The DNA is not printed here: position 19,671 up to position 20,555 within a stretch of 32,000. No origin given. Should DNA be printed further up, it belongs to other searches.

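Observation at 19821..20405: Orphan ThsB-like TIR (DUF1863) gene with no ThsA-type partner, beside a TA pair and three IS elements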

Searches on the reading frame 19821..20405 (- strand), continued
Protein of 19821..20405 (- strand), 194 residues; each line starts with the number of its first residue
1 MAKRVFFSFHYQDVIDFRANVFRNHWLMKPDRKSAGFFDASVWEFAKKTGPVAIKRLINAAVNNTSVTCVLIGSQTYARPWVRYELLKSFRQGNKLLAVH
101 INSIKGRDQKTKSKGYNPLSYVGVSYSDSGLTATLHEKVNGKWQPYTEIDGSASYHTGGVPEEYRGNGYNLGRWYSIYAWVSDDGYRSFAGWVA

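Call 18: search_protein_families(library=padloc, proteins=[L055:8591-10027:+, L049:9265-9843:+, L080:7578-7997:+, L033:2051-3268:+, L033:3265-4083:+, L052:7337-7996:+, L056:1394-2092:+, L020:4857-6719:-, L068:10142-12049:+], max_evalue=0.01)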
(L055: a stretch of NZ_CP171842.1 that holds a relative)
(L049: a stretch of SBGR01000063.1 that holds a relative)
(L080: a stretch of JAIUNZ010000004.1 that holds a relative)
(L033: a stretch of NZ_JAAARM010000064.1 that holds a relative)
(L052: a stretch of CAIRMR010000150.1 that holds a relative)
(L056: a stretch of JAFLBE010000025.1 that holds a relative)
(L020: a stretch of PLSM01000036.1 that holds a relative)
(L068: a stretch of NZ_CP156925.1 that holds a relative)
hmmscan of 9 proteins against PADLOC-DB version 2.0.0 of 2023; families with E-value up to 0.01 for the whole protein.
L055:8591-10027:+ (478 aa): 21 families
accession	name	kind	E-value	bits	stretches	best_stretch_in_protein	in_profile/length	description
PDLC00407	ThsA1|ThsA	-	2.7e-178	591.5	1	4-475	4-475/478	STALD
PDLC00412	ThsA1|ThsA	-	3.5e-102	339.7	1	168-472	1-308/314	STALD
PDLC00409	ThsA1|ThsA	-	8.8e-93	308.1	1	3-257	4-241/242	STALD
PDLC00416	ThsA1|ThsA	-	5e-55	184.6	1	248-434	1-189/226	STALD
PDLC03856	LmuA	-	2e-15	54.9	1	10-231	5-236/433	-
PDLC02184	Dsr2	-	6.8e-14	48.9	1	9-201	12-213/1222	-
PDLC04967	PDC-S25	-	9.1e-13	46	1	108-209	150-251/528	-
PDLC04968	PDC-S25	-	2.5e-12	44.6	1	84-278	118-306/517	-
PDLC04166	Dsr1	-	6.9e-08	28.7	1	19-225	22-236/1227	-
PDLC04082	SIR2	-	2.2e-05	21.5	0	109-134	133-158/345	-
PDLC04167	Dsr1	-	2.8e-05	20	1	18-226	19-245/1248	-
PDLC04087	SIR2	-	0.00011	19.2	0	109-138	137-166/343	-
PDLC05061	PDC-S65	-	0.00014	19.3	1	90-153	121-190/592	-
PDLC05060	PDC-S65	-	0.00068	16.6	1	91-153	30-98/503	-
PDLC02401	Aga_SIR2-PNTD1-PNTD2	-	0.00081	16.3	1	89-154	74-147/524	Class I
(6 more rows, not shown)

L049:9265-9843:+ (192 aa): 11 families
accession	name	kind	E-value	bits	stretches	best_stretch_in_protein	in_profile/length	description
PDLC00423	ThsB1|ThsB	-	4.5e-63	210.4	1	22-190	18-189/190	TIR-like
PDLC00436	ThsB1|ThsB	-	1.7e-49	165.8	1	16-157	16-157/183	TIR-like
PDLC00419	ThsB1|ThsB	-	4.1e-37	125.5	1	31-153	21-143/165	TIR-like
PDLC00422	ThsB1|ThsB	-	5.4e-31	105.6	1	1-153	1-158/194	TIR-like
PDLC00437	ThsB1|ThsB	-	1.3e-22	78.2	1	59-153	3-99/129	TIR-like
PDLC00425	ThsB1|ThsB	-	2e-14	51.5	1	37-155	251-369/389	TIR-like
PDLC00426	ThsB1|ThsB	-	6.2e-09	33.6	1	22-117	223-320/352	TIR-like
PDLC02012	SAVED5--SAVED_TIR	-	6.3e-07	26.8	1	37-115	11-88/404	-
PDLC00418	ThsB1|ThsB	-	0.00036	18.4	1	37-116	4-86/155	TIR-like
PDLC03825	spbK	-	0.0018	15.8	1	24-65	133-176/308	-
PDLC00430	ThsB1|ThsB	-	0.0032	15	1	35-69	62-97/269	TIR-like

L080:7578-7997:+ (139 aa): 4 families
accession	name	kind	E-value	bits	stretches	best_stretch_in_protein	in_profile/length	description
PDLC04686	PDC-M50A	-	7.4e-57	189.3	1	7-137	1-131/134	-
PDLC04685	PDC-M50A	-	6.7e-41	137.6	1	7-137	1-128/130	-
PDLC04687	PDC-M50A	-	1.5e-20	71.7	1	6-138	7-140/144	-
PDLC04684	PDC-M50A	-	2.7e-20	71.4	1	3-138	6-139/159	-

L033:2051-3268:+ (405 aa): 8 families
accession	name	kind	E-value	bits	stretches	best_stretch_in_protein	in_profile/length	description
PDLC00434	ThsB1|ThsB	-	1.5e-17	61.8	1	49-282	58-280/396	TIR-like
PDLC02012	SAVED5--SAVED_TIR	-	7.8e-11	39.7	1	134-215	14-88/404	-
PDLC00727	Effector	-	8.9e-07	25.7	1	133-213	173-246/590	TIR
PDLC02013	SAVED5--SAVED_TIR_JAB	-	3.2e-06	24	1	133-213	172-245/584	-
PDLC00728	Effector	-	1.5e-05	22.1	1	133-213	9-82/432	TIR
PDLC05062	PDC-S66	-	0.00068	17.2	1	133-216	148-224/282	-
PDLC00436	ThsB1|ThsB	-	0.0012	16.4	1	132-222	34-120/183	TIR-like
PDLC00426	ThsB1|ThsB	-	0.0018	15.6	1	136-227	240-330/352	TIR-like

L033:3265-4083:+ (272 aa): 1 family
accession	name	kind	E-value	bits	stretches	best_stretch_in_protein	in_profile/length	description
PDLC00407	ThsA1|ThsA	-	0.0008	16.1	1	125-215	360-455/478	STALD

L052:7337-7996:+ (219 aa): 0 families

L056:1394-2092:+ (232 aa): 4 families
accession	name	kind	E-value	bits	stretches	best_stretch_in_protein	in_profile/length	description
PDLC00428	ThsB1|ThsB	-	8.7e-79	262.9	1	5-230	1-218/219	TIR-like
PDLC00438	ThsB1|ThsB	-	1.6e-21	75.2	1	42-230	16-205/206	TIR-like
PDLC00431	ThsB1|ThsB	-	0.0019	16.6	0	55-120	32-91/162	TIR-like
PDLC04688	PDC-M50B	-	0.0029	15.8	0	55-120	33-92/162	-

L020:4857-6719:- (620 aa): 8 families
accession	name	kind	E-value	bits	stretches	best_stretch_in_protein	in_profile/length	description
PDLC00434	ThsB1|ThsB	-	2.5e-11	41.3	1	73-233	77-226/396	TIR-like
PDLC02012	SAVED5--SAVED_TIR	-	4.3e-10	37.2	1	139-227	6-95/404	-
PDLC00727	Effector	-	1.7e-05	21.5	1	130-216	155-244/590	TIR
PDLC00728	Effector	-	5.8e-05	20.2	1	144-216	7-80/432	TIR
PDLC00407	ThsA1|ThsA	-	0.00011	19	1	513-590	362-440/478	STALD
PDLC00426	ThsB1|ThsB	-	0.0002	18.8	1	184-233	282-331/352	TIR-like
PDLC02013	SAVED5--SAVED_TIR_JAB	-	0.00024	17.8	1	115-216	139-243/584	-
PDLC00436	ThsB1|ThsB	-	0.0062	14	0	146-221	36-114/183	TIR-like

L068:10142-12049:+ (635 aa): 6 families
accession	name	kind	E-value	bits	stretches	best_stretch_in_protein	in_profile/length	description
PDLC00434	ThsB1|ThsB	-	1.5e-12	45.4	1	127-258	108-239/396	TIR-like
PDLC02012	SAVED5--SAVED_TIR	-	2.3e-07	28.3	1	158-238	15-95/404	-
PDLC00407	ThsA1|ThsA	-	3.9e-07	27.1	1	429-602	278-439/478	STALD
PDLC00426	ThsB1|ThsB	-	0.00015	19.2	1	194-245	281-332/352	TIR-like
PDLC05062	PDC-S66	-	0.00063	17.3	1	120-233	116-225/282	-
PDLC00412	ThsA1|ThsA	-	0.0066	13.6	0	523-600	195-273/314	STALD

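Call 19: search_protein_families(library=pfam, proteins=[L055:8591-10027:+, L049:9265-9843:+, L080:7578-7997:+, L033:2051-3268:+, L033:3265-4083:+, L052:7337-7996:+, L056:1394-2092:+, L020:4857-6719:-, L068:10142-12049:+], max_evalue=0.01)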
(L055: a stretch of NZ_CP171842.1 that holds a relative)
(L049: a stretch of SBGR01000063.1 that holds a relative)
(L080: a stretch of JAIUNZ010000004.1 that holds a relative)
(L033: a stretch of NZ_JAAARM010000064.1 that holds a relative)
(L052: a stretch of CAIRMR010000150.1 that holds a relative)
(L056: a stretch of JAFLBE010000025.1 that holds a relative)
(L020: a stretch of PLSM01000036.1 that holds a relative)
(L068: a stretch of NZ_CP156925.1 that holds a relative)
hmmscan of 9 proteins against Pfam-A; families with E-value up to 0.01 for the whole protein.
L055:8591-10027:+ (478 aa): 2 families
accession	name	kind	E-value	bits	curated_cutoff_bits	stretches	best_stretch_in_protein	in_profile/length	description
PF18185.7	STALD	-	2e-61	207.6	24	1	267-472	1-208/211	Sir2- and TIR-associating SLOG family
PF13289.12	SIR2_2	-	6.1e-29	101.4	24.5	1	106-234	2-125/141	SIR2-like domain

L049:9265-9843:+ (192 aa): 2 families
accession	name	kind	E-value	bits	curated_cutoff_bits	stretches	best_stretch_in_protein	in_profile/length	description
PF13676.11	TIR_2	-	5.7e-07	30.5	28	1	40-132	1-89/122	TIR domain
PF08937.16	ThsB_TIR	-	0.002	19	21.2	1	65-115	24-80/100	Thoeris protein ThsB, TIR-like domain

L080:7578-7997:+ (139 aa): 0 families

L033:2051-3268:+ (405 aa): 2 families
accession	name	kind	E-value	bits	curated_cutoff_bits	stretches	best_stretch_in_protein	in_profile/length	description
PF13676.11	TIR_2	-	1.5e-17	64.7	28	1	136-255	1-109/122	TIR domain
PF08937.16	ThsB_TIR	-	3.5e-05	24.6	21.2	1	137-225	1-90/100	Thoeris protein ThsB, TIR-like domain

L033:3265-4083:+ (272 aa): 3 families
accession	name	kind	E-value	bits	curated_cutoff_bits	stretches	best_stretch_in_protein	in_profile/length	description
PF18163.6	LD_cluster2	-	4.9e-16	59.5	25.3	1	104-210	108-218/264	SLOG cluster2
PF18185.7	STALD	-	0.00045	20.2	24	1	126-221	96-199/211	Sir2- and TIR-associating SLOG family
PF18180.6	LD_cluster3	-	0.00046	20.4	25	1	57-174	26-125/170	SLOG cluster3 family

L052:7337-7996:+ (219 aa): 2 families
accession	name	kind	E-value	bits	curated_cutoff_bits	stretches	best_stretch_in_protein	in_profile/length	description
PF18180.6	LD_cluster3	-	4.4e-58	196.2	25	2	89-215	46-170/170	SLOG cluster3 family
PF18185.7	STALD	-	0.0088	15.9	24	0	147-194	116-172/211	Sir2- and TIR-associating SLOG family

L056:1394-2092:+ (232 aa): 1 family
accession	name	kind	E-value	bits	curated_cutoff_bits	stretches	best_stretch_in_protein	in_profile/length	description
PF08937.16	ThsB_TIR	-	4.3e-07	30.7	21.2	1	40-137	9-95/100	Thoeris protein ThsB, TIR-like domain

L020:4857-6719:- (620 aa): 5 families
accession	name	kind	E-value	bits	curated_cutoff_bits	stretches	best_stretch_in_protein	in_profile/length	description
PF18180.6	LD_cluster3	-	7.2e-14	52.3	25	1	437-561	11-125/170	SLOG cluster3 family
PF18163.6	LD_cluster2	-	4.1e-13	49.9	25.3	1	514-595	133-213/264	SLOG cluster2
PF13676.11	TIR_2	-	1.6e-10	41.9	28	1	149-243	2-98/122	TIR domain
PF18185.7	STALD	-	0.0002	21.3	24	1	513-588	96-174/211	Sir2- and TIR-associating SLOG family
PF08937.16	ThsB_TIR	-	0.0003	21.6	21.2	1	189-235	49-95/100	Thoeris protein ThsB, TIR-like domain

L068:10142-12049:+ (635 aa): 5 families
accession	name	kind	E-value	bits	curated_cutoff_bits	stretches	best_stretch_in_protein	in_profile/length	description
PF18163.6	LD_cluster2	-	1.7e-13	51.2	25.3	1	449-602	58-207/264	SLOG cluster2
PF18180.6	LD_cluster3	-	2e-13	50.9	25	1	451-598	11-151/170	SLOG cluster3 family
PF13676.11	TIR_2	-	5.7e-09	36.9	28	1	160-250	2-95/122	TIR domain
PF18185.7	STALD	-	7.6e-07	29.2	24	1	523-599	94-172/211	Sir2- and TIR-associating SLOG family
PF08937.16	ThsB_TIR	-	0.00032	21.5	21.2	0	198-246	47-95/100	Thoeris protein ThsB, TIR-like domain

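Call 22: search_solved_structures(query=window:19824-20405:-, max_evalue=1, show_alignments=2)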
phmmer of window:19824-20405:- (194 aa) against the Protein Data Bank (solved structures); distinct sequences matched with E-value up to 1: 5.
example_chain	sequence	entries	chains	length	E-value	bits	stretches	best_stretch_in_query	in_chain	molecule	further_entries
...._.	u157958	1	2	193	2.8e-69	235.9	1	1-193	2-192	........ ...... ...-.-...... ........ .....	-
6lhy_A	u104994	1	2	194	2.8e-69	235.8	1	1-193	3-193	DUF1863 domain-containing protein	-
8wcf_A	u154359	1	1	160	1.3e-15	60.6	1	1-128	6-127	Molecular chaperone Tir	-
8fz9_A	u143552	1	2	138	0.00017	24.4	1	2-111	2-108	TIR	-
1tjf_A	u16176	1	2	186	0.45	13.2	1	71-179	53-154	Adenylyl cyclase-associated protein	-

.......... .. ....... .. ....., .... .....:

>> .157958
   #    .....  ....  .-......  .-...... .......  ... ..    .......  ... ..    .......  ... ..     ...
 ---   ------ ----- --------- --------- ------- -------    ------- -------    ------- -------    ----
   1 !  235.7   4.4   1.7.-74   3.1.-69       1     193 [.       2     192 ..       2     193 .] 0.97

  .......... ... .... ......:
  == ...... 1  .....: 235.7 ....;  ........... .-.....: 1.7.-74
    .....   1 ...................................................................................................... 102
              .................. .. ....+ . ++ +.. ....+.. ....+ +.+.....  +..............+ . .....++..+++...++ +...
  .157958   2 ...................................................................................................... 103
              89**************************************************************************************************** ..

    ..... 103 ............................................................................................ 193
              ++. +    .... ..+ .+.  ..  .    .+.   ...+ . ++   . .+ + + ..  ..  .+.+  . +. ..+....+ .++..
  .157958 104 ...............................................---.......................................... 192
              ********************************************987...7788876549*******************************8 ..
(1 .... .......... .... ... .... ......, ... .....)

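Call 33: search_protein_families(library=padloc, proteins=[L011:8638-9213:+, L039:8646-9218:+, L009:7223-7903:+, L025:7314-7850:+, L014:7230-7781:+, L026:7128-7910:+], max_evalue=0.01)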
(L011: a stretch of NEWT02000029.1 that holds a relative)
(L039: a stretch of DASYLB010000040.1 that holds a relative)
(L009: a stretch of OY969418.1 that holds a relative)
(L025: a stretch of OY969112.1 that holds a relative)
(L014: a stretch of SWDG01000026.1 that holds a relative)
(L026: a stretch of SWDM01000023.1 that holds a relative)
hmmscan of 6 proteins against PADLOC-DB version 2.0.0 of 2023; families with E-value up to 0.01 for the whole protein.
L011:8638-9213:+ (191 aa): 0 families

L039:8646-9218:+ (190 aa): 2 families
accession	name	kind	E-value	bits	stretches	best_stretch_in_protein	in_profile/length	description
PDLC01154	NYN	-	4.9e-12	43.8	1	105-183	222-297/310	"LabA-like protein, NYN family nuclease"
PDLC04163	HEC-09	-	2.9e-06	25.1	1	104-186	95-179/203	-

L009:7223-7903:+ (226 aa): 0 families

L025:7314-7850:+ (178 aa): 0 families

L014:7230-7781:+ (183 aa): 0 families

L026:7128-7910:+ (260 aa): 1 family
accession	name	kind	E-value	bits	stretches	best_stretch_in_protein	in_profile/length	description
PDLC00733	Effector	-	9.8e-06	22.6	1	184-247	299-361/388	TIR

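Call 34: search_protein_families(library=pfam, proteins=[L011:8638-9213:+, L039:8646-9218:+, L009:7223-7903:+, L025:7314-7850:+, L014:7230-7781:+, L026:7128-7910:+], max_evalue=0.01)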
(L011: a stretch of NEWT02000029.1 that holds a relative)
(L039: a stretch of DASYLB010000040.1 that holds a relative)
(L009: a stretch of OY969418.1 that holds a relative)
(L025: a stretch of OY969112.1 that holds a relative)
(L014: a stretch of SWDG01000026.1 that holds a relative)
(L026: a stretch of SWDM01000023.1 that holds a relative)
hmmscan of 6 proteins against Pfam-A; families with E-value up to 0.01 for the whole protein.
L011:8638-9213:+ (191 aa): 0 families

L039:8646-9218:+ (190 aa): 1 family
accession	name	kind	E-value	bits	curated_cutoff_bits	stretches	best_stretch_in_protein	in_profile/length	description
PF01936.24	NYN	-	2.3e-19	70.8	24.2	1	6-180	2-143/145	NYN domain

L009:7223-7903:+ (226 aa): 1 family
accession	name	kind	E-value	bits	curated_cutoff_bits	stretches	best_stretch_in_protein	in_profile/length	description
PF13618.11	Gluconate_2-dh3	-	5.3e-30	105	23.4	1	87-208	1-129/135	Gluconate 2-dehydrogenase subunit 3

L025:7314-7850:+ (178 aa): 0 families

L014:7230-7781:+ (183 aa): 1 family
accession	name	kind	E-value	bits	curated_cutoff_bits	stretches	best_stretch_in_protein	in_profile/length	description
PF00254.34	FKBP_C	-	9.7e-18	64.7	21.1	1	39-110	4-76/94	FKBP-type peptidyl-prolyl cis-trans isomerase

L026:7128-7910:+ (260 aa): 3 families
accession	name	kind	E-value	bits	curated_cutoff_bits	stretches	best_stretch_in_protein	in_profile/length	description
PF05014.21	Nuc_deoxyrib_tr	-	0.00015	22.3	28.8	1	182-221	56-97/117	Nucleoside 2-deoxyribosyltransferase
PF04471.18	Mrr_cat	-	0.00039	20.9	21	1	8-95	6-94/115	Restriction endonuclease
PF13588.12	HSDR_N_2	-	0.0088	16.6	25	0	33-84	35-85/110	Type I restriction enzyme R protein N terminus (HSDR_N)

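Call 35: find_encoding_contigs(protein=P0007, flank=5000, max_places=3)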
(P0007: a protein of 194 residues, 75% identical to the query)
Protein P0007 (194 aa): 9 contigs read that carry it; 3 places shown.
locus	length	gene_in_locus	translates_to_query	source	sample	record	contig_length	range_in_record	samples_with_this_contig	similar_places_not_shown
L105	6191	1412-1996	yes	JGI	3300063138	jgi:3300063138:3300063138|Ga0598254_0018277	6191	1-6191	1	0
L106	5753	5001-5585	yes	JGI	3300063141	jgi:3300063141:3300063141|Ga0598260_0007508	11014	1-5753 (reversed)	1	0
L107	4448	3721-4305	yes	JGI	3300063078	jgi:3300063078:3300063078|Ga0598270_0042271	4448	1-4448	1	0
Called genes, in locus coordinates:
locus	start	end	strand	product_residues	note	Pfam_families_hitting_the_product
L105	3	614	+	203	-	?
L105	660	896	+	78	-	-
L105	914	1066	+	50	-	-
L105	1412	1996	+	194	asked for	PF08937:ThsB_TIR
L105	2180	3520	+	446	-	PF01609:DDE_Tnp_1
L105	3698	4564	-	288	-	PF02653:BPD_transp_2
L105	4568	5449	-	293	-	PF02653:BPD_transp_2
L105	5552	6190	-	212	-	?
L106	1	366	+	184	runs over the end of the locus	PF04002:RadC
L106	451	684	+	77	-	-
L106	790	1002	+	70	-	-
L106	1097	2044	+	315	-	-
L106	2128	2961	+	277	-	PF12705:PDDEXK_1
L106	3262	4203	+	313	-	PF06067:DUF932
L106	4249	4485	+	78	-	-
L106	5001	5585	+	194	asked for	PF08937:ThsB_TIR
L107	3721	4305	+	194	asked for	PF08937:ThsB_TIR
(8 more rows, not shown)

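Call 36: find_encoding_contigs(protein=P0016, flank=5000, max_places=2)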
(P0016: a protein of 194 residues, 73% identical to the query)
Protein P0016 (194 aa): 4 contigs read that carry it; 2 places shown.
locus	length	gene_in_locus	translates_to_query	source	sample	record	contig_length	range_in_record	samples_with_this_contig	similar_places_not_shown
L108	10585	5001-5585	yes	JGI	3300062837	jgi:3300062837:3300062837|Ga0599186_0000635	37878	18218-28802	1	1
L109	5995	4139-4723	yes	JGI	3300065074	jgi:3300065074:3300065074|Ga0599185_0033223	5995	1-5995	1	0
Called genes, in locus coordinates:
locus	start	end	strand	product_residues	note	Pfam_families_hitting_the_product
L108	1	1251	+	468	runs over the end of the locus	PF26016:ExoI_C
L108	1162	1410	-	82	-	-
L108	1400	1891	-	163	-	PF03852:Vsr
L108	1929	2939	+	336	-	-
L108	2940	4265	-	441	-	PF00145:DNA_methylase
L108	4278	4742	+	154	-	-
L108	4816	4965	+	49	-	-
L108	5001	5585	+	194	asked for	PF08937:ThsB_TIR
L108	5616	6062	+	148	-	PF08937:ThsB_TIR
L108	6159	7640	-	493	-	PF13289:SIR2_2, PF18185:STALD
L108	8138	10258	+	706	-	-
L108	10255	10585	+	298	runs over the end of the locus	-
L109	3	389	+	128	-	?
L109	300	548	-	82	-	-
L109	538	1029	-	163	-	PF03852:Vsr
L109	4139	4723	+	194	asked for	PF08937:ThsB_TIR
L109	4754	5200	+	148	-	PF08937:ThsB_TIR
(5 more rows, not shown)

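Call 37: find_encoding_contigs(protein=P0009, flank=5000, max_places=2)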
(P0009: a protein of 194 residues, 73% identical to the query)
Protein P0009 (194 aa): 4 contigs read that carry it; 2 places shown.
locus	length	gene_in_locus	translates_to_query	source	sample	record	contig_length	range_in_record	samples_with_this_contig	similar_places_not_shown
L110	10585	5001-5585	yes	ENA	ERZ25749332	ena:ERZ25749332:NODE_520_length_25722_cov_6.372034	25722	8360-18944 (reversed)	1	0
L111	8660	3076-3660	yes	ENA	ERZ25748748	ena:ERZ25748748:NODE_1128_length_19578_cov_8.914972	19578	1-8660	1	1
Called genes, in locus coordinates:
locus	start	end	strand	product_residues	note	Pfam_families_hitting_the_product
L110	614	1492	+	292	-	-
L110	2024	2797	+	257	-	-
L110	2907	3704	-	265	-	-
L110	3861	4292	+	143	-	-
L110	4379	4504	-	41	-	-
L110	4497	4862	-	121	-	PF08937:ThsB_TIR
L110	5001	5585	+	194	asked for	PF08937:ThsB_TIR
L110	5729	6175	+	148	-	PF08937:ThsB_TIR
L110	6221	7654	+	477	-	PF13289:SIR2_2, PF18185:STALD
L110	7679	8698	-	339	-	-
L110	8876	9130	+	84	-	-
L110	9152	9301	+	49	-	-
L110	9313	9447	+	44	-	-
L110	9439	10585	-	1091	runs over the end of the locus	PF04313:HSDR_N, PF04851:ResIII, PF18766:SWI2_SNF2, PF22679:T1R_D3-like, PF11867:T1RH-like_C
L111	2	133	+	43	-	?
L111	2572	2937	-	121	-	PF08937:ThsB_TIR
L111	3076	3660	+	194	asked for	PF08937:ThsB_TIR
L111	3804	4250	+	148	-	PF08937:ThsB_TIR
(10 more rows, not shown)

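Call 38: find_encoding_contigs(protein=P0005, flank=5000, max_places=2)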
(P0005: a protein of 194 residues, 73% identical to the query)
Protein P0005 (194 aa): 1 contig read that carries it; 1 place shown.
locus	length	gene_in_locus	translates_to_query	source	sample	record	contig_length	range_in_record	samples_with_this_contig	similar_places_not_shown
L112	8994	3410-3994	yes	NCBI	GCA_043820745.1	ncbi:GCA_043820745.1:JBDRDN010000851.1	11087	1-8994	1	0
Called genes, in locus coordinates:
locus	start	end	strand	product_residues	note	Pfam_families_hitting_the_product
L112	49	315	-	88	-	-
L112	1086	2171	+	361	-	PF00589:Phage_integrase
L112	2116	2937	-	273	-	-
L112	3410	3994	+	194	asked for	PF08937:ThsB_TIR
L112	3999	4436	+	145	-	-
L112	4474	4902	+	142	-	PF03852:Vsr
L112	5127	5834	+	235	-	-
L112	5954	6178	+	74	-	PF13560:HTH_31, PF12844:HTH_19, PF13443:HTH_26 (weak), PF01381:HTH_3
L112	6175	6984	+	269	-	-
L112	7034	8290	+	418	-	PF00145:DNA_methylase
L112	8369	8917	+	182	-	-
